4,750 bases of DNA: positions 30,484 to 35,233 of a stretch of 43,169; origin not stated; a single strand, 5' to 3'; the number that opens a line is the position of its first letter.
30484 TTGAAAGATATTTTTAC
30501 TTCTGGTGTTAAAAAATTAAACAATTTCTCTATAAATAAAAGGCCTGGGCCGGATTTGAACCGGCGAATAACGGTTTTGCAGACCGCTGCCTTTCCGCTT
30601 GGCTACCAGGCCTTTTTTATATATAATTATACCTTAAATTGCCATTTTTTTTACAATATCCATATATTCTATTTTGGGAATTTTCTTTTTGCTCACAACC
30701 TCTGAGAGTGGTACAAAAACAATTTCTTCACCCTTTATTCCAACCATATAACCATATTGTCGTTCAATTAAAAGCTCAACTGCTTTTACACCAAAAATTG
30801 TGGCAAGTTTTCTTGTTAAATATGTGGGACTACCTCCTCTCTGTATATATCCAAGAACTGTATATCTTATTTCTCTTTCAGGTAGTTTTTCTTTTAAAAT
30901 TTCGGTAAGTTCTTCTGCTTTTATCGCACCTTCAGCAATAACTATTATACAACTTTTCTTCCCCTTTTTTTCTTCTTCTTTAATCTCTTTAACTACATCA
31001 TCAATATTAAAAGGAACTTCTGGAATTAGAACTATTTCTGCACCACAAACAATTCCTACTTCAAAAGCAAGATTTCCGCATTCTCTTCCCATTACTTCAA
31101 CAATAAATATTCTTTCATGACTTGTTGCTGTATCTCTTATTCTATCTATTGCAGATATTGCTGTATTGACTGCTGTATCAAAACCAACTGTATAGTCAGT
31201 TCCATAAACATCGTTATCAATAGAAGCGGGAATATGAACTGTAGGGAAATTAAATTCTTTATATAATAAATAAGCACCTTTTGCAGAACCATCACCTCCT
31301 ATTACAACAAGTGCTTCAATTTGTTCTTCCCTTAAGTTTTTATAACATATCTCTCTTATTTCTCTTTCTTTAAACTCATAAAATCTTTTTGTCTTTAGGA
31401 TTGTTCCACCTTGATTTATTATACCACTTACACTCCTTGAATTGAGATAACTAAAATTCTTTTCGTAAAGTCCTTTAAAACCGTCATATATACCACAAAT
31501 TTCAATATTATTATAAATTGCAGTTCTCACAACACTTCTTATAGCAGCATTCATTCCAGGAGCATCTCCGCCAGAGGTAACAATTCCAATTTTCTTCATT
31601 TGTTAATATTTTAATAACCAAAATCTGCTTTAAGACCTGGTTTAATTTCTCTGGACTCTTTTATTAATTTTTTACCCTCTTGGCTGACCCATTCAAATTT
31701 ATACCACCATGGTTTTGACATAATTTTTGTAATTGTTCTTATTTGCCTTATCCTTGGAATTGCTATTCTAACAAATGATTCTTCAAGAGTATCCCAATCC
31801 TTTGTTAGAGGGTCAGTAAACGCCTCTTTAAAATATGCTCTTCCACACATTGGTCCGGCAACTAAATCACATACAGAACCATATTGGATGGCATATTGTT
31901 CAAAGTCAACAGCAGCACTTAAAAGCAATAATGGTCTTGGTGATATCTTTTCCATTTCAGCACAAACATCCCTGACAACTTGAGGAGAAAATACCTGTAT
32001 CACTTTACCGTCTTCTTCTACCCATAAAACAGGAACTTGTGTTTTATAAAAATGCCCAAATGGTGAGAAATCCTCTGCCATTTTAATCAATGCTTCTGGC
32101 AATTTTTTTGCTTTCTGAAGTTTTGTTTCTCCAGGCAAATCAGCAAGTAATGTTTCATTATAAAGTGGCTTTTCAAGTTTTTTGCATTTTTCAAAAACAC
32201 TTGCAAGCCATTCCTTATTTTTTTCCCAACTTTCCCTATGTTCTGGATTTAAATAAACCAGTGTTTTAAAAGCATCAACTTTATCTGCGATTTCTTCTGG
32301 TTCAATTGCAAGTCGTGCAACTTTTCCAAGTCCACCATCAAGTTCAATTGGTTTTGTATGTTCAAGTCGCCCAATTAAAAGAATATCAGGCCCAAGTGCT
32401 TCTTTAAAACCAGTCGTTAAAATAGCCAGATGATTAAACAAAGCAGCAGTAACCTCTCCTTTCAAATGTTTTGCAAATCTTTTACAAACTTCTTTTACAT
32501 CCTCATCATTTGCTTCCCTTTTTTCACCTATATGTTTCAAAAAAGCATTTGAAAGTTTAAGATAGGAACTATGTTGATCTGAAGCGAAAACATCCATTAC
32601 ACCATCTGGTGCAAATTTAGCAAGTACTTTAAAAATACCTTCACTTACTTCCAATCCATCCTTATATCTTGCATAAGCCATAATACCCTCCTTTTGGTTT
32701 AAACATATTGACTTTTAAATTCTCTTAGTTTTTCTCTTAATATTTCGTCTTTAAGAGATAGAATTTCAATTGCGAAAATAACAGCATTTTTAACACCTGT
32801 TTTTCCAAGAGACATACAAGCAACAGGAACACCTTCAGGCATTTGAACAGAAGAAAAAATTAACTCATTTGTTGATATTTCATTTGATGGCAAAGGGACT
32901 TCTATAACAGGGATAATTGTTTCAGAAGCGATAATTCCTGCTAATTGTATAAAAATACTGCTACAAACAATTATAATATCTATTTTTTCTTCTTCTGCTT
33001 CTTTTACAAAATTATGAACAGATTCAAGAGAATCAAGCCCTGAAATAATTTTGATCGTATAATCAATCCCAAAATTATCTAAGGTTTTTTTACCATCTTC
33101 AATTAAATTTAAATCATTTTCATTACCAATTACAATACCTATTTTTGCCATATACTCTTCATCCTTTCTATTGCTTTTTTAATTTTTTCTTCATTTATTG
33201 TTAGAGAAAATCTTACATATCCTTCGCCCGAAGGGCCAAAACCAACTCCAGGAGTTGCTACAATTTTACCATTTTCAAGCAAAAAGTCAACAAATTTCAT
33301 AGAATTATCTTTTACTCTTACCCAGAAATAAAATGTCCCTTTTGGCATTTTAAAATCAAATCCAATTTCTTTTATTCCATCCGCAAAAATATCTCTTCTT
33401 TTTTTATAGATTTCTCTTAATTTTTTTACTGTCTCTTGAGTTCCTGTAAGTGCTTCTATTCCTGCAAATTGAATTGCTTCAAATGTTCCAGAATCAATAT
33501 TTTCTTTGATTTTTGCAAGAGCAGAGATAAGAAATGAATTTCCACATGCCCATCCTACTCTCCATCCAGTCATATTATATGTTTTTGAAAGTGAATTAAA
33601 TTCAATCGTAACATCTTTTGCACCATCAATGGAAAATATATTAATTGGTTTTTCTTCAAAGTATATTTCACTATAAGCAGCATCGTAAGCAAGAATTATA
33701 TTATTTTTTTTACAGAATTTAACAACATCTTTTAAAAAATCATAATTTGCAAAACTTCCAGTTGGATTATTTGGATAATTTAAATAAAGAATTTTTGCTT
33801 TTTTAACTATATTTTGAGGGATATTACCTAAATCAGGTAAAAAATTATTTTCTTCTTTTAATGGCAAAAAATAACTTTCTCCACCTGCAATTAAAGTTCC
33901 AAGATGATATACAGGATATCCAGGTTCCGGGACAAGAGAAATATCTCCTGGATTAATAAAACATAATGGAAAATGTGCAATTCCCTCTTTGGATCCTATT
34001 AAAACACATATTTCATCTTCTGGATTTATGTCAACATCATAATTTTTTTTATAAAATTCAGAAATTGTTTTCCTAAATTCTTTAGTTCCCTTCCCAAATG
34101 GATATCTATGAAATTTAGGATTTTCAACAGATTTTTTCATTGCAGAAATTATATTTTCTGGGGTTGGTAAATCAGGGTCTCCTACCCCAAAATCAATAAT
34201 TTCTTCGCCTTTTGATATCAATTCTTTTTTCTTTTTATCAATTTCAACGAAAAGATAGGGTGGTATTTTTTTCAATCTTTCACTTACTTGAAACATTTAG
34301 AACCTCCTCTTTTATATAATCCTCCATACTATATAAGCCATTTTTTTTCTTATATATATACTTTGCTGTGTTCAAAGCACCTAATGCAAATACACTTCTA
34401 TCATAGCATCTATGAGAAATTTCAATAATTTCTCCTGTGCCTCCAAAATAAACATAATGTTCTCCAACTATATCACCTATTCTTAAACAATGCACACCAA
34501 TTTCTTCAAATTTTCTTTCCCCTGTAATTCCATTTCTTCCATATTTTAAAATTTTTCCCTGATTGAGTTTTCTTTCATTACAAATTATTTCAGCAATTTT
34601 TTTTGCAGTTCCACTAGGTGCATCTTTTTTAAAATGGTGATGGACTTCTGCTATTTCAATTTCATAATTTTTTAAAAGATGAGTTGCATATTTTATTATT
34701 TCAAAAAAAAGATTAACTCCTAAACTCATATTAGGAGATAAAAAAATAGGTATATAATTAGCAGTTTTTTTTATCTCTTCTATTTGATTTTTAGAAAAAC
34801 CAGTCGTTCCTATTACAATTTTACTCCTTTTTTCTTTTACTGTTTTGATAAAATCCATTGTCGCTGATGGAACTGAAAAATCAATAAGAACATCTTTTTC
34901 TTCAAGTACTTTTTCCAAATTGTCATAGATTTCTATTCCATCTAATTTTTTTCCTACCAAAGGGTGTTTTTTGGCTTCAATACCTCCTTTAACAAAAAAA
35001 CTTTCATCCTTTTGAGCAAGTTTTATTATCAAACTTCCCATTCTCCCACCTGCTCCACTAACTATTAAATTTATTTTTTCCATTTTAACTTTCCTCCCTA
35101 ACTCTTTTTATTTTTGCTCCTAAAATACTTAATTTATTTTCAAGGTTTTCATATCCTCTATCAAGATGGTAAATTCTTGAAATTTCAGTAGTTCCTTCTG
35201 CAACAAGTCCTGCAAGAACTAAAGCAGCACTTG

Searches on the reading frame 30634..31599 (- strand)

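Call 76: search_protein_families(library=pfam, proteins=[window:30634-31599:-], max_evalue=0.0001)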
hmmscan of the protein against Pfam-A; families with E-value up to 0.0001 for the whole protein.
window:30634-31599:- (321 aa): 1 family
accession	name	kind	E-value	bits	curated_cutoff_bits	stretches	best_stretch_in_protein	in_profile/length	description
PF00365.25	PFK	-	4e-112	374.6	30.9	1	3-277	1-277/277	Phosphofructokinase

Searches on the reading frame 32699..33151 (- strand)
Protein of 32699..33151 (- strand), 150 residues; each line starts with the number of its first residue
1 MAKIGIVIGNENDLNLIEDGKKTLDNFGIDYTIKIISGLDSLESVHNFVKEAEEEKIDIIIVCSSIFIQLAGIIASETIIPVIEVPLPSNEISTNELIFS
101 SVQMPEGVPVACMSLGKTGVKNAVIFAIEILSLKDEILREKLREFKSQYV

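Call 76: search_protein_families(library=pfam, proteins=[window:32699-33151:-], max_evalue=0.0001)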
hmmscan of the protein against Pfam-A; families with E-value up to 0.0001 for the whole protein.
window:32699-33151:- (150 aa): 1 family
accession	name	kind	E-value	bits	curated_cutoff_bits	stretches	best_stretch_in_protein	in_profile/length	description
PF00731.26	AIRC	-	2.2e-36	125.1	30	1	3-148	1-144/148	AIR carboxylase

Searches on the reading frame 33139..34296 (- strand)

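Call 76: search_protein_families(library=pfam, proteins=[window:33139-34296:-], max_evalue=0.0001)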
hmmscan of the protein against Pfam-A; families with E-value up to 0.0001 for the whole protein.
window:33139-34296:- (385 aa): 1 family
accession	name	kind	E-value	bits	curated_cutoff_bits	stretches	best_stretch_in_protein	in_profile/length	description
PF00155.27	Aminotran_1_2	-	1.8e-69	235.1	19.7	1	32-378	2-360/361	Aminotransferase class I and II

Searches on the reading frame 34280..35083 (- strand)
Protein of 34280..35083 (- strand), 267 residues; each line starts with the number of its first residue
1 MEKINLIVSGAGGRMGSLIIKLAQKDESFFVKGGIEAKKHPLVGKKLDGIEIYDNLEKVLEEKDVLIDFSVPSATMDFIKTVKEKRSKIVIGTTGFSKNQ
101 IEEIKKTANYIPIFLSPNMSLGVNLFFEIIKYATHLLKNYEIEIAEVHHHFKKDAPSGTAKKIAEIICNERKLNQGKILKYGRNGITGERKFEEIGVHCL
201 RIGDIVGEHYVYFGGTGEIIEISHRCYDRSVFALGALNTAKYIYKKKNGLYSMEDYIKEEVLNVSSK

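Call 76: search_protein_families(library=pfam, proteins=[window:34280-35083:-], max_evalue=0.0001)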
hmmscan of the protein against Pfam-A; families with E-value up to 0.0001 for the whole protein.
window:34280-35083:- (267 aa): 2 families
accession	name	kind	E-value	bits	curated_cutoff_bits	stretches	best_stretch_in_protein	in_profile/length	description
PF05173.19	DapB_C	-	5e-43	146.5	27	1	122-256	1-120/121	Dihydrodipicolinate reductase, C-terminus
PF01113.26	DapB_N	-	1.6e-32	112.7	25.6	1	4-119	1-124/124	Dihydrodipicolinate reductase, N-terminus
